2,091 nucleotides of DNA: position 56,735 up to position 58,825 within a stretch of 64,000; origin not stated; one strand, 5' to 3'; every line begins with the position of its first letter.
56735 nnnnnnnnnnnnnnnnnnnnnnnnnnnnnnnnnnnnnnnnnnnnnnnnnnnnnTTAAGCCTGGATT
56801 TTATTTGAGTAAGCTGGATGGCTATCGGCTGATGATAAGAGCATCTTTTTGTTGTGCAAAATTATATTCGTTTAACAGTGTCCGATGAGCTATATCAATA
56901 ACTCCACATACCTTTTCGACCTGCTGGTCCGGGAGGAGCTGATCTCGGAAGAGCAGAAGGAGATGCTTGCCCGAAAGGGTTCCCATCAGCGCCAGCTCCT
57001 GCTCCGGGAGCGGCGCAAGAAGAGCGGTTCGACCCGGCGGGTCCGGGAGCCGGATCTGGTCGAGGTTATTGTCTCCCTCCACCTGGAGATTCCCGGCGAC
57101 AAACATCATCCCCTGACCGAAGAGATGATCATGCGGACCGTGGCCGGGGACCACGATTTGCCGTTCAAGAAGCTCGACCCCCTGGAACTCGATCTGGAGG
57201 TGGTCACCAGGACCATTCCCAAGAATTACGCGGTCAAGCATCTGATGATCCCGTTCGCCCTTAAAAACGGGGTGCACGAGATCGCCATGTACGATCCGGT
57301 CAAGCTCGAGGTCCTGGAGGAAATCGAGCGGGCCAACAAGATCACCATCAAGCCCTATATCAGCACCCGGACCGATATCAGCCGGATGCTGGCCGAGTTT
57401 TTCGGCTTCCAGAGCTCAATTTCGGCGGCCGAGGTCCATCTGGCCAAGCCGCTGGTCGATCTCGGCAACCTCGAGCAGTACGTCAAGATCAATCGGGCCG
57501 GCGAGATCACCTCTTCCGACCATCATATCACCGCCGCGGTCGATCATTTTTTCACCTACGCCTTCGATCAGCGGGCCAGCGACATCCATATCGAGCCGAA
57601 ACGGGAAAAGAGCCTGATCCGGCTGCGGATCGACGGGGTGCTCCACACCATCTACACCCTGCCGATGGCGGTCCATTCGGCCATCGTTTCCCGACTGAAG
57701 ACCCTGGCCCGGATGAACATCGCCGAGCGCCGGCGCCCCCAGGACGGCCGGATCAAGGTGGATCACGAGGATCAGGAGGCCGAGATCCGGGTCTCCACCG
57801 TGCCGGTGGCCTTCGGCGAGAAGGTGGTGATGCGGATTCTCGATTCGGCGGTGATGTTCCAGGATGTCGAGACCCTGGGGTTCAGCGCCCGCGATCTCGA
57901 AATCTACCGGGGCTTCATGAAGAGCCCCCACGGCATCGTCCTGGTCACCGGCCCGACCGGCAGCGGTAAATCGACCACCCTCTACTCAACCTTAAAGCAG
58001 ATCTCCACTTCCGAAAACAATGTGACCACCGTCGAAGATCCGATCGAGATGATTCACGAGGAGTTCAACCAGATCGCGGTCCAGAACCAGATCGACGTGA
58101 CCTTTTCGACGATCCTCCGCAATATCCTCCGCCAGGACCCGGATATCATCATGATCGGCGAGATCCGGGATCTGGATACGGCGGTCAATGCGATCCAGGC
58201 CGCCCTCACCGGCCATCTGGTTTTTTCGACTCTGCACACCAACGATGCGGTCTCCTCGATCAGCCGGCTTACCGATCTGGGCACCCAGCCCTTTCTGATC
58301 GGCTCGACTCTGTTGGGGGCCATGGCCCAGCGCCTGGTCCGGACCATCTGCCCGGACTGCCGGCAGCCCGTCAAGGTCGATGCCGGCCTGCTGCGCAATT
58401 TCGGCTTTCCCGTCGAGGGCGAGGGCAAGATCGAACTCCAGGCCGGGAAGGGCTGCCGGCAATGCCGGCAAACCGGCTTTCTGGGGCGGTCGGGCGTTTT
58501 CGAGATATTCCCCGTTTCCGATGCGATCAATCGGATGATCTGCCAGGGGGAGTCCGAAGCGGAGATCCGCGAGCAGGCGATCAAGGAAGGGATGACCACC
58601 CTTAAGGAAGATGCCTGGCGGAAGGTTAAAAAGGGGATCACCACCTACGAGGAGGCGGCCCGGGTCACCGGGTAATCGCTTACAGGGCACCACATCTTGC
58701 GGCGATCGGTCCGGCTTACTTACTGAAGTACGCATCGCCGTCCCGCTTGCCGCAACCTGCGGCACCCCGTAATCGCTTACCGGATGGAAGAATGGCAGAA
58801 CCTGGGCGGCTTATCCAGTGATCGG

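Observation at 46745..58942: Self-contained type IV pilus tip-complex operon in an accessory context, without the rest of the machinery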

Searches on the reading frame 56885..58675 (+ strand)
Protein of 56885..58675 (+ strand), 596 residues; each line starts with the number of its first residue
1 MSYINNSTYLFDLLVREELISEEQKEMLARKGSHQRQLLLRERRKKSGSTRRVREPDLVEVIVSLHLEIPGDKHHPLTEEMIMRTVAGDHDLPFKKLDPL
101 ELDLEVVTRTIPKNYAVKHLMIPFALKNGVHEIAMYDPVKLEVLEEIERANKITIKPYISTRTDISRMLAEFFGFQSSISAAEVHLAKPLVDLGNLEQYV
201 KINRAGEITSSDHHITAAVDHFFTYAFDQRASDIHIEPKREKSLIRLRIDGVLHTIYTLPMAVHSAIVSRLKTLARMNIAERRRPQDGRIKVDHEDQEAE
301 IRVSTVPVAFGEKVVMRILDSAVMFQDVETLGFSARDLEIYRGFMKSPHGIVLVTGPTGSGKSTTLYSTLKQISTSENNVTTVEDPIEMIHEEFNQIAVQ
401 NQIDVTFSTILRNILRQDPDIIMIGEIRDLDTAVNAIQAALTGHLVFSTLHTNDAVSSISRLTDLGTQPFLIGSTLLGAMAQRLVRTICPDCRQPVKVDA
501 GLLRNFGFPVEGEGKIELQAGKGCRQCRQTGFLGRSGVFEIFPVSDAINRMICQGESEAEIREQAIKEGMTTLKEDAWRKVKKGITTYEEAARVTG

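Call 5: search_protein_families(library=pfam, proteins=[window:56885-58675:+], max_evalue=0.01)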
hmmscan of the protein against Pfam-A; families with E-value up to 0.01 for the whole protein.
window:56885-58675:+ (596 aa): 13 families
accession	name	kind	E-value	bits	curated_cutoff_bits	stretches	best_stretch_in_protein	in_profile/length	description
PF00437.27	T2SSE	-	2.4e-122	408.6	24.9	1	212-593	5-370/370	Type II/IV secretion system protein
PF05157.20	MshEN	-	4.9e-16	58.9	23.1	1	90-177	1-88/90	MshEN domain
PF25199.1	nSTAND_NTPase5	-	0.00017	21.9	34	1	348-400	40-93/145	Novel STAND NTPase 5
PF00005.33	ABC_tran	-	0.00031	21.8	25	1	350-408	12-72/137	ABC transporter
PF13191.12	AAA_16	-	0.00042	21.3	32.6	1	346-399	22-66/167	AAA ATPase domain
PF13401.12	AAA_22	-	0.00078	20.2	27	1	348-422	4-88/130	AAA domain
PF13173.12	AAA_14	-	0.00082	19.8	27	1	350-441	3-85/129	AAA domain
PF13555.12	AAA_29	-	0.00086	19.4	27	1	347-366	20-39/61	P-loop containing region of AAA domain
PF12775.13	AAA_7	-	0.0031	17.5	25.8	0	351-382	35-66/181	P-loop containing dynein motor region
PF06414.18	Zeta_toxin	-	0.0043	17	22.3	0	351-401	18-68/199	Zeta toxin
PF13086.12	AAA_11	-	0.0058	16.9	27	0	341-381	10-45/257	AAA domain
PF20720.3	nSTAND3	-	0.0058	16.8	27.2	0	349-391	17-58/155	Novel STAND NTPase 3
PF13476.12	AAA_23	-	0.0065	17.6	27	0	348-366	18-36/201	AAA domain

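Call 6: search_protein_families(library=ncbifam, proteins=[window:56885-58675:+], max_evalue=0.01)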
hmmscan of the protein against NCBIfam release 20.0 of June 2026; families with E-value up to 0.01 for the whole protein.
window:56885-58675:+ (596 aa): 23 families
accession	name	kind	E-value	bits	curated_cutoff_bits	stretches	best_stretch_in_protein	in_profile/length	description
NF053534.1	T4PilAsmATPsTfpB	equivalog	2.9e-190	633.5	850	1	55-595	41-582/584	type IV pilus assembly ATPase TfpB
TIGR02533.1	type_II_gspE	equivalog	8.1e-155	516.2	630.25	1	109-595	2-486/486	type II secretion system ATPase GspE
TIGR02538.1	type_IV_pilB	equivalog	1.1e-151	506.2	675.65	1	75-595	39-562/564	type IV-A pilus assembly ATPase PilB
NF007755.0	PRK10436.1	equivalog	5.6e-124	414.3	617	1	128-596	26-460/465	type II secretion system protein GspE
NF041000.1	ATPase_ComGA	equivalog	8.8e-77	257.7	300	1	222-486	3-266/267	competence type IV pilus ATPase ComGA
TIGR01420.1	pilT_fam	subfamily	1.2e-52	179.3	319.1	1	221-486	4-269/343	PilT/PilU family type 4a pilus ATPase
TIGR02525.1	plasmid_TraJ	equivalog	1.3e-25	90.1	368.3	1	314-463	120-270/372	plasmid transfer ATPase TraJ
TIGR02524.1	dot_icm_DotB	equivalog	6.1e-22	78.3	463.3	1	349-464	134-258/358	Dot/Icm type IV secretion system ATPase DotB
NF058587.1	archaellum_moto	equivalog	7.6e-18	64.5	550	1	352-464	278-395/527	archaellum flagellar ATPase motor FlaI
TIGR02782.1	TrbB_P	equivalog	1.8e-16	60.3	304.55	1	342-465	130-255/303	P-type conjugative transfer ATPase TrbB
NF010469.0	PRK13894.1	subfamily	4.2e-14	52.6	508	1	348-465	148-267/320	conjugal transfer ATPase TrbB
TIGR03819.1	heli_sec_ATPase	hypoth_equivalog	2.8e-13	49.8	373.15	1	273-467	98-302/340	TadA family conjugal transfer-associated ATPase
TIGR02788.1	VirB11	equivalog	1.1e-12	47.7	249.95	1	352-466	147-266/308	P-type DNA transfer ATPase VirB11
NF010407.0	PRK13833.1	subfamily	1.2e-11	44.7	499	1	345-466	141-263/323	conjugal transfer protein TrbB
NF010425.0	PRK13851.1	equivalog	1.3e-09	37.4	461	1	337-464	150-282/344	type IV secretion system protein VirB11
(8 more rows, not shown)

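Call 21: list_cluster_members(proteins=[P0001, window:56885-58675:+, window:56329-56787:+, window:45353-46195:+, window:55810-56268:+])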
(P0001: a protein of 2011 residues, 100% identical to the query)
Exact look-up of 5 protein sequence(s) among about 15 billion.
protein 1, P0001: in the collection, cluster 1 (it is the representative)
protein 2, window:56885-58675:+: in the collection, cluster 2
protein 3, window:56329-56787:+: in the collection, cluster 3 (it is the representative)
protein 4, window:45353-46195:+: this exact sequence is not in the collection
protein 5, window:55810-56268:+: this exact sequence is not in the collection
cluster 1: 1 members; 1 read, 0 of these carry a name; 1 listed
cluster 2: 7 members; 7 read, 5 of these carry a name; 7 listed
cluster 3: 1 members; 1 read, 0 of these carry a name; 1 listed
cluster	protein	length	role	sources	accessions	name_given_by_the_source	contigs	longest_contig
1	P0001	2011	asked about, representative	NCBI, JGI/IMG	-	-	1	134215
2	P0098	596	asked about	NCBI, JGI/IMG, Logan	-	-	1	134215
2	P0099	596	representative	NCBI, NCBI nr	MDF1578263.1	MAG: GspE/PulE family protein [Desulfobulbales bacterium] | GspE/PulE family protein [Desulfobulbales bacterium]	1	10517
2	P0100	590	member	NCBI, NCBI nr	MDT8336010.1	MAG: GspE/PulE family protein, partial [Desulfurivibrionaceae bacterium] | GspE/PulE family protein [Desulfurivibrionaceae bacterium]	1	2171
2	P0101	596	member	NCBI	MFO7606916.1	MAG: GspE/PulE family protein [Desulfurivibrionaceae bacterium]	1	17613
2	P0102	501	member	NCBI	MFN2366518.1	MAG: GspE/PulE family protein, partial [Desulfurivibrionaceae bacterium]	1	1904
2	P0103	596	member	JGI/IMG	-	general secretion pathway protein E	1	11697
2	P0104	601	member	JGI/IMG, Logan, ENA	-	-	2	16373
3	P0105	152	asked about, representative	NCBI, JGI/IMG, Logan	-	-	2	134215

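Call 29: search_solved_structures(query=window:56885-58675:+, max_evalue=1e-30)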
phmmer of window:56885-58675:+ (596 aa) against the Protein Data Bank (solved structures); distinct sequences matched with E-value up to 1e-30: 16.
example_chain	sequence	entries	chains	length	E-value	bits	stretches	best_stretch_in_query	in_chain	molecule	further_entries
5zfr_A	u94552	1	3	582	1.8e-110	373.4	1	78-595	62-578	Type IV pilus biogenesis ATPase PilB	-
3jc8_Ba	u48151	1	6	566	2.2e-110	373.2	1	89-592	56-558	Type IV-A pilus assembly ATPase PilB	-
5tsg_B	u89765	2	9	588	1.4e-109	370.5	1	87-595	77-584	Type IV pilus biogenesis ATPase PilB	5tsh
6olj_C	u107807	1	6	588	4e-109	369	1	87-595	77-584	Type IV pilus biogenesis ATPase PilB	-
6f8l_G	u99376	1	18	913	9.1e-109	367.8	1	109-592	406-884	Type IV pilus assembly protein PilF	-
4kss_A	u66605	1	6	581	7e-106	358.3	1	213-595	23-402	Type II secretion system protein E, hemolysin-coregulated protein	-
4ksr_A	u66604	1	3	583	7.2e-106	358.3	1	213-595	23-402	Type II secretion system protein E, Hemolysin-coregulated protein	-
1p9r_A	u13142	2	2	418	2.1e-105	356.7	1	213-593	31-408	General secretion pathway protein E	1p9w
4pht_A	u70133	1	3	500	1.4e-104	354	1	135-595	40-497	General secretory pathway protein E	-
5oiu_A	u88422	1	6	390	6.1e-103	348.6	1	222-592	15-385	Type IV pilus assembly protein PilF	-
5it5_F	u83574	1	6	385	6.5e-103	348.5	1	223-592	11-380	ATP binding motif-containing protein PilF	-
6ejf_A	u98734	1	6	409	8.1e-103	348.2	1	223-592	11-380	Type IV pilus assembly protein PilF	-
5fl3_A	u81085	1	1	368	1.2e-34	123.2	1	228-485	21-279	PILI RETRACTION PROTEIN PILT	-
3jvu_A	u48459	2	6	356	2.8e-34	122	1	223-466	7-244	Twitching mobility protein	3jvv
6ojx_A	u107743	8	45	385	1.3e-32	116.5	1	339-466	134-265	Twitching motility pilus retraction ATPase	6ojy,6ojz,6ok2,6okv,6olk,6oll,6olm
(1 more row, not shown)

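Call 32: find_related_loci(query=window:56885-58675:+, collection=genome_contigs, flank=10000)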
Query window:56885-58675:+ (596 aa) in genome_contigs; peptide patterns used: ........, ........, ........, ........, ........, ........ (x = any residue, [..] = any of these).
600 stretches matched a pattern (row limit reached: there are more); 599 encode a relative of the query (tblastn E <= 1e-3); the best 80 are kept; 80 distinct loci.
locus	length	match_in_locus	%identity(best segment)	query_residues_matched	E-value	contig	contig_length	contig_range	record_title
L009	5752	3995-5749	67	1-582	0e+0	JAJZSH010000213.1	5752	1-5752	MAG: Deltaproteobacteria bacterium isolate SKS3.bin27 NODE_23908_length_5752_cov_2.211911, whole genome shotgun sequence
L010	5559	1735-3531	64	1-596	0e+0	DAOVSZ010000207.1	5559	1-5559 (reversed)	MAG TPA_asm: Desulfobulbaceae bacterium isolate CSMAG_1640 CSMAG_1640_k141_962532_length_5559_cov_16.0000, whole genome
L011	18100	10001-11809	63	1-596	0e+0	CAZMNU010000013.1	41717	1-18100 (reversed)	MAG TPA_asm: uncultured Desulfobulbus sp. isolate binchicken_co59_47 genome assembly, contig: NODE_1486_length_41717_cov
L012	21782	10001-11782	61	6-595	0e+0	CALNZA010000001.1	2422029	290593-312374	MAG: Desulfocapsaceae bacterium isolate LOGT_bin.0118 genome assembly, contig: contig_12850, whole genome shotgun sequen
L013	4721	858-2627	61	15-596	0e+0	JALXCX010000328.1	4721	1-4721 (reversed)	MAG: Desulfobulbaceae bacterium isolate T2_metabat2_scaf2bin.208 T2_NODE_39420_length_4721_cov_10.188942, whole genome s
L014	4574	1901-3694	61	1-595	0e+0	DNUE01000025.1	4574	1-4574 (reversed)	MAG TPA_asm: Desulfobulbaceae bacterium isolate UBA10518 contig_82906, whole genome shotgun sequence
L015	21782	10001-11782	60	6-595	0e+0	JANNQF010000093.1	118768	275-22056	MAG: Deltaproteobacteria bacterium isolate SOY_31_metabat_54 SOY_31_k141_791397, whole genome shotgun sequence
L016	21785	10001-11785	59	6-596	0e+0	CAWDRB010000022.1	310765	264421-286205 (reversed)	MAG: uncultured delta proteobacterium isolate MFD04716.bin.2.141 genome assembly, contig: contig_58738, whole genome sho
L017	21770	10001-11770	53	9-596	0e+0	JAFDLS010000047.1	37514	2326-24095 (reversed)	MAG: Deltaproteobacteria bacterium isolate Meg22_810_Bin_229 Meg22_810_Bin_229_scaffold_12743, whole genome shotgun sequ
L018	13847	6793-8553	55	13-595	0e+0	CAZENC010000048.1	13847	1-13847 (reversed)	MAG TPA_asm: uncultured Desulfobacteraceae bacterium isolate binchicken_co129_8 genome assembly, contig: NODE_13479_leng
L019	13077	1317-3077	54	13-595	0e+0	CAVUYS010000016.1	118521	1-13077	MAG: uncultured Spirochaetota bacterium isolate MFD05674.bin.2.117 genome assembly, contig: contig_121203, whole genome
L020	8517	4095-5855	53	13-595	0e+0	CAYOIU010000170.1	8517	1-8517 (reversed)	MAG TPA_asm: uncultured Desulfobacteraceae bacterium isolate SRP214966_co4_492 genome assembly, contig: NODE_10012_lengt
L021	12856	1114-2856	54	13-595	0e+0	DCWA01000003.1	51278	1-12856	MAG TPA_asm: Desulfobacteraceae bacterium UBA2174 UBA2174_contig_3316, whole genome shotgun sequence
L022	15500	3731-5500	53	10-595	0e+0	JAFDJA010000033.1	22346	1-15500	MAG: Deltaproteobacteria bacterium isolate Meg22_24_Bin_118 Meg22_24_Bin_118_scaffold_1462, whole genome shotgun sequenc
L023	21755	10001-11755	53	13-595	0e+0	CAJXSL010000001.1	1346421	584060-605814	MAG TPA_asm: uncultured Desulfobacteraceae bacterium isolate SRR6201696_bin.17_MetaBAT_v2.12.1_MAG genome assembly, cont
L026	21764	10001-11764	55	12-595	0e+0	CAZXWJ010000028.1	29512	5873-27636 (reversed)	MAG TPA_asm: uncultured Desulfobacteraceae bacterium isolate binchicken_co42_476 genome assembly, contig: NODE_1611_leng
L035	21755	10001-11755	48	10-596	6e-175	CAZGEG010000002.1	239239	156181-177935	MAG TPA_asm: uncultured Geobacter sp. isolate SRP302447_co2_789 genome assembly, contig: NODE_168_length_239239_cov_253.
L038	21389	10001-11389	57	9-468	3e-169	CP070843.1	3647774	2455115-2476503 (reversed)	MAG: Deltaproteobacteria bacterium isolate bin435 chromosome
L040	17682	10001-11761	45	9-596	9e-165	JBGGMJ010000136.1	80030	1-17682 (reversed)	MAG: Myxococcota bacterium isolate bin.009 k141_2740294, whole genome shotgun sequence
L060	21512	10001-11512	47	93-595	4e-147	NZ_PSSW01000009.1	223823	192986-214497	Marinobacter flavimaris strain LMG 23834 MDHKLMBL_9, whole genome shotgun sequence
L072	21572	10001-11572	48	70-595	1e-145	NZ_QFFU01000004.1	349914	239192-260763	Pseudomonas ovata strain F51 Scaffold4, whole genome shotgun sequence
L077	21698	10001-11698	43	10-590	2e-144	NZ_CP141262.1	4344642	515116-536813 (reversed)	Luteimonas sp. R10 chromosome, complete genome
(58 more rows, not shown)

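Call 36: search_protein_families(library=ncbifam, proteins=[L012:9989-11791:+, L017:9974-11779:+, L026:9953-11779:+, L038:9974-11629:+, L023:9950-11779:+, L035:9956-11758:+, L060:9713-11530:+, L072:9809-11593:+, L040:10001-11761:+, L077:10001-11698:+], max_evalue=1e-100)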
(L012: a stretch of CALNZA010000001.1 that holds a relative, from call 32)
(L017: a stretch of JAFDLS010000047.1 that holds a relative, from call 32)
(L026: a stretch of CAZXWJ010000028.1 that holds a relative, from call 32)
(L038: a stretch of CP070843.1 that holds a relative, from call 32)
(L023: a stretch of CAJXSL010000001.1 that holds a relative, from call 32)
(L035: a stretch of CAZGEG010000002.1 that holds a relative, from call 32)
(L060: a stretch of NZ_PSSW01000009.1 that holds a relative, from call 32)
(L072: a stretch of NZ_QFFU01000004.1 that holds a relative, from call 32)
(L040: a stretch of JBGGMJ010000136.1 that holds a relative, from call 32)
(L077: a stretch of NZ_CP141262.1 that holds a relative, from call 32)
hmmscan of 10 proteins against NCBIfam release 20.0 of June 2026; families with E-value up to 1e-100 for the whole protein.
L012:9989-11791:+ (600 aa): 4 families
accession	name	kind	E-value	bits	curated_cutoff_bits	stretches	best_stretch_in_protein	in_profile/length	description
NF053534.1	T4PilAsmATPsTfpB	equivalog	1.7e-192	640.9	850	1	37-598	28-582/584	type IV pilus assembly ATPase TfpB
TIGR02538.1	type_IV_pilB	equivalog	1.9e-160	535.2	675.65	1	69-599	36-563/564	type IV-A pilus assembly ATPase PilB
TIGR02533.1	type_II_gspE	equivalog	4.5e-159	530.2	630.25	1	106-598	2-486/486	type II secretion system ATPase GspE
NF007755.0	PRK10436.1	equivalog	1.2e-123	413.2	617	1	123-598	24-459/465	type II secretion system protein GspE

L017:9974-11779:+ (601 aa): 4 families
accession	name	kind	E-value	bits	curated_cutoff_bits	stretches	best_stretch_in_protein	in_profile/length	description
NF053534.1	T4PilAsmATPsTfpB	equivalog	1e-188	628.4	850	1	49-598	33-582/584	type IV pilus assembly ATPase TfpB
TIGR02533.1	type_II_gspE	equivalog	1.6e-155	518.5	630.25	1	111-598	2-486/486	type II secretion system ATPase GspE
TIGR02538.1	type_IV_pilB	equivalog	2.2e-154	515.2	675.65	1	40-599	2-563/564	type IV-A pilus assembly ATPase PilB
NF007755.0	PRK10436.1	equivalog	6.6e-124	414.1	617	1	120-599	16-460/465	type II secretion system protein GspE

L026:9953-11779:+ (608 aa): 4 families
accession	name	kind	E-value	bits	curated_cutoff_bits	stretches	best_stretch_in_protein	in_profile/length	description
NF053534.1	T4PilAsmATPsTfpB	equivalog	4.6e-202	672.5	850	1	64-604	41-582/584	type IV pilus assembly ATPase TfpB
TIGR02533.1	type_II_gspE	equivalog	3e-160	534.1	630.25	1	118-604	2-486/486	type II secretion system ATPase GspE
TIGR02538.1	type_IV_pilB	equivalog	3.4e-159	531.1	675.65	1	83-605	38-563/564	type IV-A pilus assembly ATPase PilB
NF007755.0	PRK10436.1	equivalog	1.1e-123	413.4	617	1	131-604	20-459/465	type II secretion system protein GspE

L038:9974-11629:+ (551 aa): 3 families
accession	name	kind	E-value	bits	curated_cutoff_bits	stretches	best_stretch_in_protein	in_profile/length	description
NF053534.1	T4PilAsmATPsTfpB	equivalog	2.5e-153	511.6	850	1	53-473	35-456/584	type IV pilus assembly ATPase TfpB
TIGR02533.1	type_II_gspE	equivalog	2.1e-115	386.2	630.25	1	113-472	2-362/486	type II secretion system ATPase GspE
TIGR02538.1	type_IV_pilB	equivalog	6.9e-113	378.2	675.65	1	79-472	39-435/564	type IV-A pilus assembly ATPase PilB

L023:9950-11779:+ (609 aa): 4 families
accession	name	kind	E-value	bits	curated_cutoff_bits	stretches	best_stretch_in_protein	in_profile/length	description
NF053534.1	T4PilAsmATPsTfpB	equivalog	4.5e-195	649.4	850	1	67-602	46-582/584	type IV pilus assembly ATPase TfpB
TIGR02533.1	type_II_gspE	equivalog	1.9e-159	531.4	630.25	1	116-602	2-486/486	type II secretion system ATPase GspE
TIGR02538.1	type_IV_pilB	equivalog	1.1e-158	529.4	675.65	1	84-603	41-563/564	type IV-A pilus assembly ATPase PilB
NF007755.0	PRK10436.1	equivalog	2.9e-121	405.4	617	1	124-604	15-461/465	type II secretion system protein GspE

L035:9956-11758:+ (600 aa): 4 families
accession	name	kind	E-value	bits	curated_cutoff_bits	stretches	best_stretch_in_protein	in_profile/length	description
NF053534.1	T4PilAsmATPsTfpB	equivalog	6.6e-197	655.5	850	1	58-598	36-581/584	type IV pilus assembly ATPase TfpB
TIGR02538.1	type_IV_pilB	equivalog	1.9e-155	518.7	675.65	1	82-599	38-562/564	type IV-A pilus assembly ATPase PilB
TIGR02533.1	type_II_gspE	equivalog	1.6e-154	515.1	630.25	1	118-599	3-486/486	type II secretion system ATPase GspE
NF007755.0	PRK10436.1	equivalog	6.4e-128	427.3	617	1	130-600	20-460/465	type II secretion system protein GspE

L060:9713-11530:+ (605 aa): 4 families
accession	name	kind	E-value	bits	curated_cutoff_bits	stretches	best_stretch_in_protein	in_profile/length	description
NF053534.1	T4PilAsmATPsTfpB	equivalog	4.3e-280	930.1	850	1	21-601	7-583/584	type IV pilus assembly ATPase TfpB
TIGR02538.1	type_IV_pilB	equivalog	2e-156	521.9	675.65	1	80-600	40-562/564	type IV-A pilus assembly ATPase PilB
TIGR02533.1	type_II_gspE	equivalog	1.5e-155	518.6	630.25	1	114-600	3-486/486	type II secretion system ATPase GspE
NF007755.0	PRK10436.1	equivalog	7.3e-130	433.7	617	1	119-601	13-460/465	type II secretion system protein GspE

L072:9809-11593:+ (594 aa): 4 families
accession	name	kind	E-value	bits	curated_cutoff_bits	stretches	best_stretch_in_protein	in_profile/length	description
NF053534.1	T4PilAsmATPsTfpB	equivalog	2e-288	957.6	850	1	9-589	3-583/584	type IV pilus assembly ATPase TfpB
TIGR02533.1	type_II_gspE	equivalog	2.3e-156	521.3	630.25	1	103-588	4-486/486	type II secretion system ATPase GspE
TIGR02538.1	type_IV_pilB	equivalog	1.2e-152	509.5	675.65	1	68-588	40-562/564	type IV-A pilus assembly ATPase PilB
NF007755.0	PRK10436.1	equivalog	8.8e-128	426.9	617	1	107-591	13-462/465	type II secretion system protein GspE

L040:10001-11761:+ (587 aa): 4 families
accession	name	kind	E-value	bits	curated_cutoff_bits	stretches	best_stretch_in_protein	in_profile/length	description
NF053534.1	T4PilAsmATPsTfpB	equivalog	6.7e-198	658.7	850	1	46-586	39-582/584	type IV pilus assembly ATPase TfpB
TIGR02533.1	type_II_gspE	equivalog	1.7e-160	534.9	630.25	1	100-586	2-486/486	type II secretion system ATPase GspE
TIGR02538.1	type_IV_pilB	equivalog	5.5e-158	527.1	675.65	1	67-586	40-562/564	type IV-A pilus assembly ATPase PilB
NF007755.0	PRK10436.1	equivalog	2e-127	425.7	617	1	108-587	15-460/465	type II secretion system protein GspE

L077:10001-11698:+ (566 aa): 4 families
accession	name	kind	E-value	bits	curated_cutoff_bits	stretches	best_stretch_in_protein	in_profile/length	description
NF053534.1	T4PilAsmATPsTfpB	equivalog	1e-243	810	850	1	2-566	13-577/584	type IV pilus assembly ATPase TfpB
TIGR02538.1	type_IV_pilB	equivalog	3.8e-150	501.2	675.65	1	68-566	54-557/564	type IV-A pilus assembly ATPase PilB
TIGR02533.1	type_II_gspE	equivalog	5.1e-150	500.3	630.25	1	87-566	4-481/486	type II secretion system ATPase GspE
NF007755.0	PRK10436.1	equivalog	7.1e-127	423.9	617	1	90-566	12-454/465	type II secretion system protein GspE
